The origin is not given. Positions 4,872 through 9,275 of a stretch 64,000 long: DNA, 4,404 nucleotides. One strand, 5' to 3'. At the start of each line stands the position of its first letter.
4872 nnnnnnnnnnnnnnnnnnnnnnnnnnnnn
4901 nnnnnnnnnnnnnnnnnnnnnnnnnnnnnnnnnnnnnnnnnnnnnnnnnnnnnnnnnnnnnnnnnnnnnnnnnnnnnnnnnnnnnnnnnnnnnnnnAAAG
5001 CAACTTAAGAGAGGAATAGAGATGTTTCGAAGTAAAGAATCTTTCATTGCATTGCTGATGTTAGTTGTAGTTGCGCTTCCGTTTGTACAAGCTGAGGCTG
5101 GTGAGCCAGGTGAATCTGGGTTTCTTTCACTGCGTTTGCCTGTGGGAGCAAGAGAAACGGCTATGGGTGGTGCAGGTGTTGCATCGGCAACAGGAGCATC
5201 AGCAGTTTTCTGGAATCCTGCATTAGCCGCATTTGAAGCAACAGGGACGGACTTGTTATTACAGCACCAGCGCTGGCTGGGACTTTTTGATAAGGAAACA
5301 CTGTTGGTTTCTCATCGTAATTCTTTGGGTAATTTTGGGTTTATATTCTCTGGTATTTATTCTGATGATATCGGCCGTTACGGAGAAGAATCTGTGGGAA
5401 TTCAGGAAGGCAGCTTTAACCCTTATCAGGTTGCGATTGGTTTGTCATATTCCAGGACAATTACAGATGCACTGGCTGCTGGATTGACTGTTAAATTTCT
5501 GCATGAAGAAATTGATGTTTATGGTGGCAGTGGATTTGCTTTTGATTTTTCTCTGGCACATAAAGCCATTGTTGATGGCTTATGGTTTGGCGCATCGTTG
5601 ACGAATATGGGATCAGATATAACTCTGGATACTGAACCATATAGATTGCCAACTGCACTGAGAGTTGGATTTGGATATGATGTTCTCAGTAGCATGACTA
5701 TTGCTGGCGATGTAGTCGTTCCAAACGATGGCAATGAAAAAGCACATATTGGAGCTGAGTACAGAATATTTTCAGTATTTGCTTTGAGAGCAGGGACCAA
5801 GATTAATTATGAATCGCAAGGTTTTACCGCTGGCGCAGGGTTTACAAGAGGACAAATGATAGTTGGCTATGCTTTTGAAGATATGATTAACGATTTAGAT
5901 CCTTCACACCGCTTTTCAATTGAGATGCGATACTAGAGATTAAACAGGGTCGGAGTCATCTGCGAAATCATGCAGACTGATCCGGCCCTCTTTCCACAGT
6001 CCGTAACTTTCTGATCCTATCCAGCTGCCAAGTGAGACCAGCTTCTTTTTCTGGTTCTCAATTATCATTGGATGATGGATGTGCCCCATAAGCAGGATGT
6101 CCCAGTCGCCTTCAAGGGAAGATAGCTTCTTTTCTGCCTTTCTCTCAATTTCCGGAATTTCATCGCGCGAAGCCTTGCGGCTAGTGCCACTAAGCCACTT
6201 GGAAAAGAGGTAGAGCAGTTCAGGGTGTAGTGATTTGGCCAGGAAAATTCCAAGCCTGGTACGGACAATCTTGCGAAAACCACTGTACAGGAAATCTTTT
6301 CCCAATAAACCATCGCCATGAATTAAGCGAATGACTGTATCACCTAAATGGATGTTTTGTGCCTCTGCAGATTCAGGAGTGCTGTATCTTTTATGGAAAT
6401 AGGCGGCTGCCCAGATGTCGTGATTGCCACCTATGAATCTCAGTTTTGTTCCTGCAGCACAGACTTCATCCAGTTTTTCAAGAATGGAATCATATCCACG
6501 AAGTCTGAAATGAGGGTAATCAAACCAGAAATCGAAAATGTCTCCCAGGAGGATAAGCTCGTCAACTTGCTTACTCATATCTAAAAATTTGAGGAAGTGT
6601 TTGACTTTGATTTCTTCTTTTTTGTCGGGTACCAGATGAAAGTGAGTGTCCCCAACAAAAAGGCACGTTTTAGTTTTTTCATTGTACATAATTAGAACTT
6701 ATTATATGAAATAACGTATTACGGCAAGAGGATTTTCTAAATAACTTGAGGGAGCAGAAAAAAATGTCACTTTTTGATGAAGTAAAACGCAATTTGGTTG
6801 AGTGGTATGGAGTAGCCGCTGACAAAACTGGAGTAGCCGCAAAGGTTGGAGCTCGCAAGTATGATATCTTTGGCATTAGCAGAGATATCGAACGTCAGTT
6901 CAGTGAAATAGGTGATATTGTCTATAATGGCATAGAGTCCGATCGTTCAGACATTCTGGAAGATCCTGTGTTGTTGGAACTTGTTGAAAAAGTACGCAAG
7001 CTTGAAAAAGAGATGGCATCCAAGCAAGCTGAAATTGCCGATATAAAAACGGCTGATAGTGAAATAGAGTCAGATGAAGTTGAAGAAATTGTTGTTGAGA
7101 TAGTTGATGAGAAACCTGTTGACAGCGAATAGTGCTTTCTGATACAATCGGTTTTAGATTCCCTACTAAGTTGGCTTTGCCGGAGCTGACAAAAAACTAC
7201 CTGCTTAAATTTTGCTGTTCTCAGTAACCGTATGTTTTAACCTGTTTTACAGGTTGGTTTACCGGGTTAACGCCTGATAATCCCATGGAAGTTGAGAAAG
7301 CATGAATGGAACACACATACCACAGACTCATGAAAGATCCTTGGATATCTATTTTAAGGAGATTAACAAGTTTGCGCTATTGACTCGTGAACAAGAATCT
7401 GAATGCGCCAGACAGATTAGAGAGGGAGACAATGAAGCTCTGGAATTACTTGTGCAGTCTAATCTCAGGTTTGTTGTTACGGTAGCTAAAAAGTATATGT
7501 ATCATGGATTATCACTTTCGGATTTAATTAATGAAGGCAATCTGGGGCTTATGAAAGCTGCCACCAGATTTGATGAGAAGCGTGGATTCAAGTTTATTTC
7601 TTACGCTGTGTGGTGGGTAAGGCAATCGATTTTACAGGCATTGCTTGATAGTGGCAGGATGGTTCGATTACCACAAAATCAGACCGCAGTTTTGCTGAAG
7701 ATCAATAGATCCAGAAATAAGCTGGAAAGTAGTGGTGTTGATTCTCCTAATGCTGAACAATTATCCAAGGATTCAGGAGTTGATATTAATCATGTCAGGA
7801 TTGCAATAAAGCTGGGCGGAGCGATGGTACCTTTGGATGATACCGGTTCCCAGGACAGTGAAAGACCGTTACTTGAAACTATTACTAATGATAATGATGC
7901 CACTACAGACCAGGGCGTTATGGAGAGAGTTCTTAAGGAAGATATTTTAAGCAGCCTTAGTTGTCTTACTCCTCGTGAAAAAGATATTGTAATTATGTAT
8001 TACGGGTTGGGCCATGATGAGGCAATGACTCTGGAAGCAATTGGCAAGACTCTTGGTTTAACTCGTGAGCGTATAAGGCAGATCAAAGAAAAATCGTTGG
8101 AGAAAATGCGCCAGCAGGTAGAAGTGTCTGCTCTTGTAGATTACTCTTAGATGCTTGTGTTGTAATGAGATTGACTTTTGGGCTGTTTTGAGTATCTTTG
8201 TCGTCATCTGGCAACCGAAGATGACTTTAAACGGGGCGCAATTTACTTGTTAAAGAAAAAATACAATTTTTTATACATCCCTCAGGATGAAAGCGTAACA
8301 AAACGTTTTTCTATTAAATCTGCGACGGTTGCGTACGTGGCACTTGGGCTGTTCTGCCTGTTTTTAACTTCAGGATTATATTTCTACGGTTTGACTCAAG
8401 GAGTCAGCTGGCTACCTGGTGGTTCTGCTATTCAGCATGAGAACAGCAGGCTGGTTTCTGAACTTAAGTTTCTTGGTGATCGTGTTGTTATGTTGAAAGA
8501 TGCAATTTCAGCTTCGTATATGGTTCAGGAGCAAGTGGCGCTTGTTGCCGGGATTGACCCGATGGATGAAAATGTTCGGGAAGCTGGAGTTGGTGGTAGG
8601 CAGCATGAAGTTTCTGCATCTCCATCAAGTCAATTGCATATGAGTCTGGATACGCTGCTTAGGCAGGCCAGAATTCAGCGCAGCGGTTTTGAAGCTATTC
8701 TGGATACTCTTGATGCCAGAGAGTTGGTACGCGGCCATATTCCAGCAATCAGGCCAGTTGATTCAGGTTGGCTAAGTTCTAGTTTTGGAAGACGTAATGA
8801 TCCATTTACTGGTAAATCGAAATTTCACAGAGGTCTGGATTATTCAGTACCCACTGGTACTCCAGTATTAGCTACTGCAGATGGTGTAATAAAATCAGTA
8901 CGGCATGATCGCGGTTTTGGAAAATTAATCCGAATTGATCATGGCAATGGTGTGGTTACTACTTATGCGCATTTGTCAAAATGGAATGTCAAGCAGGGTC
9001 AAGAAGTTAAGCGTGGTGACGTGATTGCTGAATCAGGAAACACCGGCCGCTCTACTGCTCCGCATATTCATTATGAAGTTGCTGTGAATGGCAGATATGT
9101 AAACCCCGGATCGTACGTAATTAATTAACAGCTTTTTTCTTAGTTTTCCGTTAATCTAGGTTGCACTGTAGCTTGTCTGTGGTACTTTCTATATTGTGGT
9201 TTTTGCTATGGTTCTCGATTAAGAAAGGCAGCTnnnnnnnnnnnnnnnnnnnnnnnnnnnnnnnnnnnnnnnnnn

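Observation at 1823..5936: M6 (InhA-like) metalloprotease homologue with a replaced HEXXH zinc site, carrying a T9SS sorting tag and co-encoded with a PorV/PorQ-like outer-membrane barrel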

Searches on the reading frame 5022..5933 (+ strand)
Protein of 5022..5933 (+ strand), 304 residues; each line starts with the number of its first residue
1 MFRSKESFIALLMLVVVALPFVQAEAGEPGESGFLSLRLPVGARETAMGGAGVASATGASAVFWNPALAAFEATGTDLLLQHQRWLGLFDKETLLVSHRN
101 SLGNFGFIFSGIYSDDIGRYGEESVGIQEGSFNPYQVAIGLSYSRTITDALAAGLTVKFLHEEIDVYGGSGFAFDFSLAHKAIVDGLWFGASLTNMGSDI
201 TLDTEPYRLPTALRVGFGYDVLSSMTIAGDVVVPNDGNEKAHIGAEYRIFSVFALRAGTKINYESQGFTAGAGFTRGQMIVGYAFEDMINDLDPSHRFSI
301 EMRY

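Call 3: search_protein_families(library=pfam, proteins=[window:5022-5933:+], max_evalue=1)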
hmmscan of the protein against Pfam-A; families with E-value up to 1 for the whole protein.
window:5022-5933:+ (304 aa): 4 families
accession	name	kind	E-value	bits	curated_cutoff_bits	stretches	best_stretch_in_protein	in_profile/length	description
PF03687.19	UPF0164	-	3.2e-05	23.3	21.4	1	22-113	29-119/325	Uncharacterised protein family (UPF0164)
PF19572.5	PorV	-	0.00014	21.9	27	1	42-221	21-219/243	Type IX secretion system protein PorV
PF18990.6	DUF5723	-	0.028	14.6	26.8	0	139-160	129-150/376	Family of unknown function (DUF5723)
PF03349.22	Toluene_X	-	0.072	12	29.7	1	46-70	25-48/421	Outer membrane protein transport protein (OMPP1/FadL/TodX)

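Call 4: search_protein_families(library=ncbifam, proteins=[window:5022-5933:+], max_evalue=1)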
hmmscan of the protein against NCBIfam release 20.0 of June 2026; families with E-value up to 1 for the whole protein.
window:5022-5933:+ (304 aa): 5 families
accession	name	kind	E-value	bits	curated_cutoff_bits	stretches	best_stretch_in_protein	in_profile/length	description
NF033709.1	PorV_fam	subfamily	2.1e-46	159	90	1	33-302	3-324/326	PorV/PorQ family protein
NF033711.1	T9SS_PorQ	equivalog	1.7e-21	76.7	220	1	11-219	7-211/335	type IX secretion system protein PorQ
NF033710.1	T9SS_OM_PorV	equivalog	3.7e-20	72.4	250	2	15-222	6-232/367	type IX secretion system outer membrane channel protein PorV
NF052325.1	PorVQ2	equivalog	2.7e-08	33.1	325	1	37-83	30-76/354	putative type IX sorting system protein PorV2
NF053685.1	BamG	equivalog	0.046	12.8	250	0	44-70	24-50/397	BamG family beta-barrel-assembly machinery protein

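Call 70: find_homologous_proteins(query=window:5022-5933:+, max_evalue=0.00001)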
Query window:5022-5933:+ (304 aa): 153 proteins with E <= 0.00001 among 8000 candidates; the best 120 are listed.
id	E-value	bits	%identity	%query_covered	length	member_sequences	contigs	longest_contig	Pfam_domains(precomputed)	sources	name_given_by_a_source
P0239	4.9e-189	645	95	100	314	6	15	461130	-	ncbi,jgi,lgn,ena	-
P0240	1.5e-143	496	72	100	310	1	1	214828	-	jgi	jgi:hypothetical protein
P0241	9.2e-121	421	63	97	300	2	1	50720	-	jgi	-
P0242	4.4e-120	419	64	91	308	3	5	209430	PF19572.6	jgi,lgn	-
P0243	1.6e-119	417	65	91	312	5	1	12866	-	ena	-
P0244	4.4e-119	416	63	92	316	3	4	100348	-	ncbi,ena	-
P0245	2.2e-118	413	62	94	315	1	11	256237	PF19572.6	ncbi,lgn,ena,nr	ncbi:PorV/PorQ family protein [bacterium]|nr:PorV/PorQ family protein [bacterium]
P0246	2.2e-118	413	64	92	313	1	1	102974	-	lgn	-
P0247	1.3e-115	404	60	100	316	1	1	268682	-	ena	-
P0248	1.6e-115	404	59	97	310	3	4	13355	-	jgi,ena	jgi:hypothetical protein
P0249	3.4e-115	403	60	99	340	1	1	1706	-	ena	-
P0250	1.5e-114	401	61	88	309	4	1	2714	-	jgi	-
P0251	2.2e-114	400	61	96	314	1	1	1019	-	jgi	-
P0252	1.0e-113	398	62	89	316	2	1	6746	-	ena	-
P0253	2.9e-113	396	59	99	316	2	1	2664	-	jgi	-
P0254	8.6e-113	395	63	92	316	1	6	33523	PF03687.21,PF19572.6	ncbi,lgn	-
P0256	7.3e-112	392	60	97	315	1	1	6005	PF19572.6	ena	-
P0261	2.3e-110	387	61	91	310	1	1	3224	PF19572.6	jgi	-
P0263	7.5e-110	385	56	98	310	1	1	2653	PF19572.6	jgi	jgi:hypothetical protein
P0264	9.1e-110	385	58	98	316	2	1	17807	PF19572.6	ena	-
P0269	1.1e-107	378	59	91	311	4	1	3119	PF19572.6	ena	-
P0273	5.3e-107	376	61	90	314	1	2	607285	PF19572.6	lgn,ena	-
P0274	6.7e-107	376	60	90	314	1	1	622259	PF03687.21,PF19572.6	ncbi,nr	ncbi:MAG: PorV/PorQ family protein [bacterium]|nr:PorV/PorQ family protein [bacterium]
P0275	8.9e-107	375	60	90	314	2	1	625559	PF03687.21,PF19572.6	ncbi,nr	ncbi:MAG: PorV/PorQ family protein [bacterium]|nr:PorV/PorQ family protein [bacterium]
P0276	2.3e-106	374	60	91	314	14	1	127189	PF19572.6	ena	-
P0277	7.6e-106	372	57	97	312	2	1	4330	PF19572.6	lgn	-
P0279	9.8e-103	362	55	97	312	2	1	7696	PF19572.6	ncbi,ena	-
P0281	1.5e-101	358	55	96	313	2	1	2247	PF03687.21,PF19572.6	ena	-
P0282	7.7e-101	356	53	100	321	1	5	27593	PF19572.6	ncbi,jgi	-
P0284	1.5e-100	355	55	97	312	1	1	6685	PF19572.6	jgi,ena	-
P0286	4.7e-100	353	56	96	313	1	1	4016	PF19572.6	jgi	jgi:hypothetical protein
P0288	3.7e-99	350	54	99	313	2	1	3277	PF19572.6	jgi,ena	-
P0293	4.3e-94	334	56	92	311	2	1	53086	PF19572.6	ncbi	-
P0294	2.5e-93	331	52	97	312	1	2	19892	PF19572.6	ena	-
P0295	2.9e-93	331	53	92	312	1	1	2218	PF19572.6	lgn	-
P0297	5.6e-93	330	53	100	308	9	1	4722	PF19572.6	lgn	-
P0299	1.5e-92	328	51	98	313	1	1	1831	PF19572.6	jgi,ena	-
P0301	2.4e-92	328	51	99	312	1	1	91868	PF19572.6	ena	-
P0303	6.4e-92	326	51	97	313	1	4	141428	PF19572.6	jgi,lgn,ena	jgi:hypothetical protein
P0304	9.7e-92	326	54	92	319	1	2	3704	PF19572.6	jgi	-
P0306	2.2e-91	325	51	97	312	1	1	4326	PF19572.6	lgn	-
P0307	2.7e-91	324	50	97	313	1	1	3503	PF19572.6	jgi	jgi:hypothetical protein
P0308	3.7e-91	324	53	92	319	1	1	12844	PF19572.6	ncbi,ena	-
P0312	2.9e-90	321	50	98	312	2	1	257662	PF19572.6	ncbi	-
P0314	1.0e-89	319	52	93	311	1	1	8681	PF19572.6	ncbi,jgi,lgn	-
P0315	1.1e-89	319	52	100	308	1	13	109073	PF19572.6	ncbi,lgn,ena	-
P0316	1.1e-89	319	50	100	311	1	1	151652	PF19572.6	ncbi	-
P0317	2.7e-89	318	49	100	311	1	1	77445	PF19572.6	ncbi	-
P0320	5.5e-89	317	52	100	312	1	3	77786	PF19572.6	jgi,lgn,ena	-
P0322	1.1e-88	316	50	100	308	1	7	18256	PF19572.6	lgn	-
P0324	3.1e-88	314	49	99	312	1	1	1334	PF19572.6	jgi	-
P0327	8.9e-88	313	52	91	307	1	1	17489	PF19572.6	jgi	jgi:hypothetical protein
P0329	2.8e-87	311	52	90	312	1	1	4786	PF19572.6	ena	-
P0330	1.3e-86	309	47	100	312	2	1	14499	PF19572.6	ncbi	-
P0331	2.6e-86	308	47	99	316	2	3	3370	PF19572.6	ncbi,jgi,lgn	jgi:hypothetical protein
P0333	2.4e-85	305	47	100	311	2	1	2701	PF19572.6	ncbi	-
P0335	4.4e-85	304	50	92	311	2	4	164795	PF19572.6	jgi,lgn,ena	-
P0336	7.3e-85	303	50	91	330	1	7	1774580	PF19572.6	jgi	jgi:hypothetical protein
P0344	1.3e-82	296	46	100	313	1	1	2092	PF19572.6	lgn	-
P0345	2.0e-82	295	49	96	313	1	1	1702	PF19572.6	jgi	-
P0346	2.3e-82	295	50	92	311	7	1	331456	PF03687.21,PF19572.6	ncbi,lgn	ncbi:MAG: PorV/PorQ family protein [bacterium]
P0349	3.2e-78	281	60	68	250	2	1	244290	PF19572.6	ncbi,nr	ncbi:MAG: PorV/PorQ family protein [bacterium]|nr:PorV/PorQ family protein [bacterium]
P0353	5.3e-77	277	46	97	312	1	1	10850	PF19572.6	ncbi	-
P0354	2.2e-76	275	44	100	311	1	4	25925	PF19572.6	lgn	-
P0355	3.3e-76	275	47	97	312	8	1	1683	PF19572.6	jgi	-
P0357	1.2e-74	270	48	89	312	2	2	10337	PF19572.6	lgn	-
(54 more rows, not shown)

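Call 81: search_solved_structures(query=A5, max_evalue=1, show_alignments=0)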
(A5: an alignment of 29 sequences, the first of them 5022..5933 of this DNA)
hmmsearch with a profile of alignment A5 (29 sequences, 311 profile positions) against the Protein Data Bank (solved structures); distinct sequences matched with E-value up to 1: 8.
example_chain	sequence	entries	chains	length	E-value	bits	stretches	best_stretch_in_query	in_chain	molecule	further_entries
6h3i_F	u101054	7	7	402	4.5e-29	104.6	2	12-222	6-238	PorV | Type IX secretion system protein PorV domain-containing protein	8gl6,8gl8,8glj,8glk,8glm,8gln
9fdg_A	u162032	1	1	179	0.00059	22.1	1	215-269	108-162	TMB12sol9_3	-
6z38_A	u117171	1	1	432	0.011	17.9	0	42-93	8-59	TodX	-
6z37_A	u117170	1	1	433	0.015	17.5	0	42-113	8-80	TodX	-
6z34_A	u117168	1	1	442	0.02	17.1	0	41-105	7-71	CymD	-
3bry_A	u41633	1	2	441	0.058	15.6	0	47-108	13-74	TbuX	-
3brz_A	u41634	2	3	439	0.061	15.5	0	42-90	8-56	TodX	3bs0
3mqo_A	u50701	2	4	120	0.18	14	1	72-135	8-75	Transcriptional regulator, LuxR family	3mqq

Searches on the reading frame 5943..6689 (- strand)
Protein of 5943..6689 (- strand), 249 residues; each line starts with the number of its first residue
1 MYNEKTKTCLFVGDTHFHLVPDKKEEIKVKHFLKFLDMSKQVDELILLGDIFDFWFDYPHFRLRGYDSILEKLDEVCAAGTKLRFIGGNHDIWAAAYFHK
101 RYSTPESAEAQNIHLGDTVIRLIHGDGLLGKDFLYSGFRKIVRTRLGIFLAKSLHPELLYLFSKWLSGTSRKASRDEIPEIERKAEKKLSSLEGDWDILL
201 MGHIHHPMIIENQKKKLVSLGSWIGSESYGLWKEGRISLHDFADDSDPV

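Call 32: search_protein_families(library=pfam, proteins=[window:5943-6689:-], max_evalue=0.01)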
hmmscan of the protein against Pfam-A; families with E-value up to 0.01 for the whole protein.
window:5943-6689:- (249 aa): 2 families
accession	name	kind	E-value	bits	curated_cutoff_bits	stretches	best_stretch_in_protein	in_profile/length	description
PF12850.12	Metallophos_2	-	6.3e-09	36.5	27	1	10-127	4-91/154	Calcineurin-like phosphoesterase superfamily domain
PF00149.33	Metallophos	-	2.2e-06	28.7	21.5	1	10-207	4-191/191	Calcineurin-like phosphoesterase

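Call 79: search_protein_families(library=ncbifam, proteins=[window:5943-6689:-], max_evalue=0.001)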
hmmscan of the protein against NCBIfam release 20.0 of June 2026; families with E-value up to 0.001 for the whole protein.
window:5943-6689:- (249 aa): 5 families
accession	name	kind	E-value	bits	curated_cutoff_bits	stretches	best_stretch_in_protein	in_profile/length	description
NF003743.0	PRK05340.1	equivalog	1.1e-22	80.4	134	1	8-240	3-237/242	UDP-2,3-diacylglucosamine diphosphatase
TIGR01854.1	lipid_A_lpxH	equivalog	4.3e-17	62.2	190.35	1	10-224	2-218/231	UDP-2,3-diacylglucosamine diphosphatase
TIGR00040.1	yfcE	subfamily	5.3e-05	23.4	56.25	0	191-223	102-134/158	YfcE family phosphodiesterase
TIGR03729.1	acc_ester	subfamily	0.0001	21.8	148.25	1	12-97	5-78/239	putative phosphoesterase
NF008206.2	PRK10966.1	equivalog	0.00054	19.2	450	0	32-94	27-88/380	exonuclease subunit SbcD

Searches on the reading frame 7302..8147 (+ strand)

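Call 79: search_protein_families(library=ncbifam, proteins=[window:7302-8147:+], max_evalue=0.001)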
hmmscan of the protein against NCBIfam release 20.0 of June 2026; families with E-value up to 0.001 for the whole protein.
window:7302-8147:+ (282 aa): 51 families (the best 25 are shown)
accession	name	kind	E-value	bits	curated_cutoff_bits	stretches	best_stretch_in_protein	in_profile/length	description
TIGR02394.1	rpoS_proteo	equivalog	7.5e-68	229.1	378.7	1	10-276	11-277/285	RNA polymerase sigma factor RpoS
NF041931.2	MzaA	equivalog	1.3e-65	222.6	800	1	27-281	458-713/726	MZA anti-phage system associated sigma-70 family RNA polymerase sigma factor MzaA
NF004207.0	PRK05657.1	equivalog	3e-64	217.5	394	1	13-277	57-321/329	RNA polymerase sigma factor RpoS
TIGR02997.1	Sig70-cyanoRpoD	subfamily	7.7e-63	212.5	384.5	1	45-270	74-298/298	RNA polymerase sigma factor, RpoD/SigA family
NF006666.0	PRK09210.1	equivalog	1.8e-61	208.5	572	1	15-281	102-368/370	RNA polymerase sigma factor RpoD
TIGR02393.1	RpoD_Cterm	equivalog_domain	2.3e-59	200.9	354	1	48-281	3-236/238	RNA polymerase sigma factor RpoD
NF004208.0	PRK05658.1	equivalog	8.6e-59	200.1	555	1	45-275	392-622/631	RNA polymerase sigma factor RpoD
NF005643.0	PRK07406.1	equivalog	4.5e-58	197.2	500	1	45-281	160-395/397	RNA polymerase sigma factor RpoD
NF005920.0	PRK07921.1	subfamily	3.5e-56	190.6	464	1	26-281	72-326/328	RNA polymerase sigma factor SigB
NF005785.0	PRK07598.1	equivalog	1.2e-52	179.1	554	1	24-281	155-410/415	RNA polymerase sigma factor SigC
NF005143.0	PRK06596.1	subfamily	2.6e-51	174.8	241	1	9-275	11-283/285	RNA polymerase factor sigma-32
TIGR02392.1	rpoH_proteo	equivalog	1e-50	172.9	323.1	1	13-274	2-269/270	RNA polymerase sigma factor RpoH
NF004562.0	PRK05901.1-4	equivalog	2.8e-49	168.1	779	1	44-275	315-546/571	RNA polymerase sigma factor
NF004561.0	PRK05901.1-3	equivalog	1.8e-48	166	582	1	38-281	292-535/537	RNA polymerase sigma factor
NF004615.0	PRK05949.1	subfamily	2.2e-46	158.3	530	1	24-272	71-317/327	RNA polymerase sigma factor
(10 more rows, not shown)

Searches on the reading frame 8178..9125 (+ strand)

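Call 79: search_protein_families(library=ncbifam, proteins=[window:8178-9125:+], max_evalue=0.001)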
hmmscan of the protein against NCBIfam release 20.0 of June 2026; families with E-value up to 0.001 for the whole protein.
window:8178-9125:+ (316 aa): 14 families
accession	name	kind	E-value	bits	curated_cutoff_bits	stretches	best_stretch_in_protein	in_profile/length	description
NF008652.0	PRK11649.1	equivalog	1.4e-34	119.6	341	1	199-310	294-406/439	murein DD-endopeptidase MepM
NF053825.1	PdgNdpepShyA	equivalog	2.1e-33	115.7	700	1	193-310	270-389/425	peptidoglycan DD-endopeptidase ShyA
NF053824.1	PdgNdpepShyC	equivalog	1.4e-30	106.5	700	1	193-310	271-389/429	peptidoglycan DD-endopeptidase ShyC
NF052530.1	Heli_ShapePgp3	exception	1.7e-30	106.1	300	1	190-314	141-264/270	peptidoglycan metallopeptidase Pgp3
NF052336.1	PdgHdaseHSB100310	equivalog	4.8e-23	82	500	1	196-311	40-152/316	peptidoglycan hydrolase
NF041208.1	celldiv_DipM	equivalog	4.2e-21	75.7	740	1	196-314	303-417/419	cell division endopeptidase DipM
NF050804.1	CellDivDipMCaul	equivalog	3.9e-18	65.6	900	1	212-301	523-613/634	cell division endopeptidase DipM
NF053738.1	S2SprSpoIIQBc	equivalog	9.1e-18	64.7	250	1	229-314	136-223/232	stage II sporulation protein SpoIIQ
NF008123.1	PRK10871.1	equivalog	1.2e-15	57.9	311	1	196-314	244-362/365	murein hydrolase activator NlpD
NF052529.1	PG_M23_Pgp6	exception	3.7e-15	55.5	600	1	215-312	333-430/452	peptidoglycan metallopeptidase Pgp6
NF040883.1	amid_act_ActS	equivalog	2.2e-14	53.3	375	1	197-313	116-232/242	amidase activator ActS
NF008644.1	PRK11637.1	equivalog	3.9e-11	42.6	270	1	209-312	279-381/385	murein hydrolase activator EnvC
NF004799.0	PRK06148.1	subfamily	1.7e-06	26.3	1128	1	213-304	437-540/1015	hypothetical protein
NF047755.1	LIC_10271_M23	exception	3.8e-06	26.8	180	1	217-284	117-184/207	LIC_10271 family cell wall hydrolase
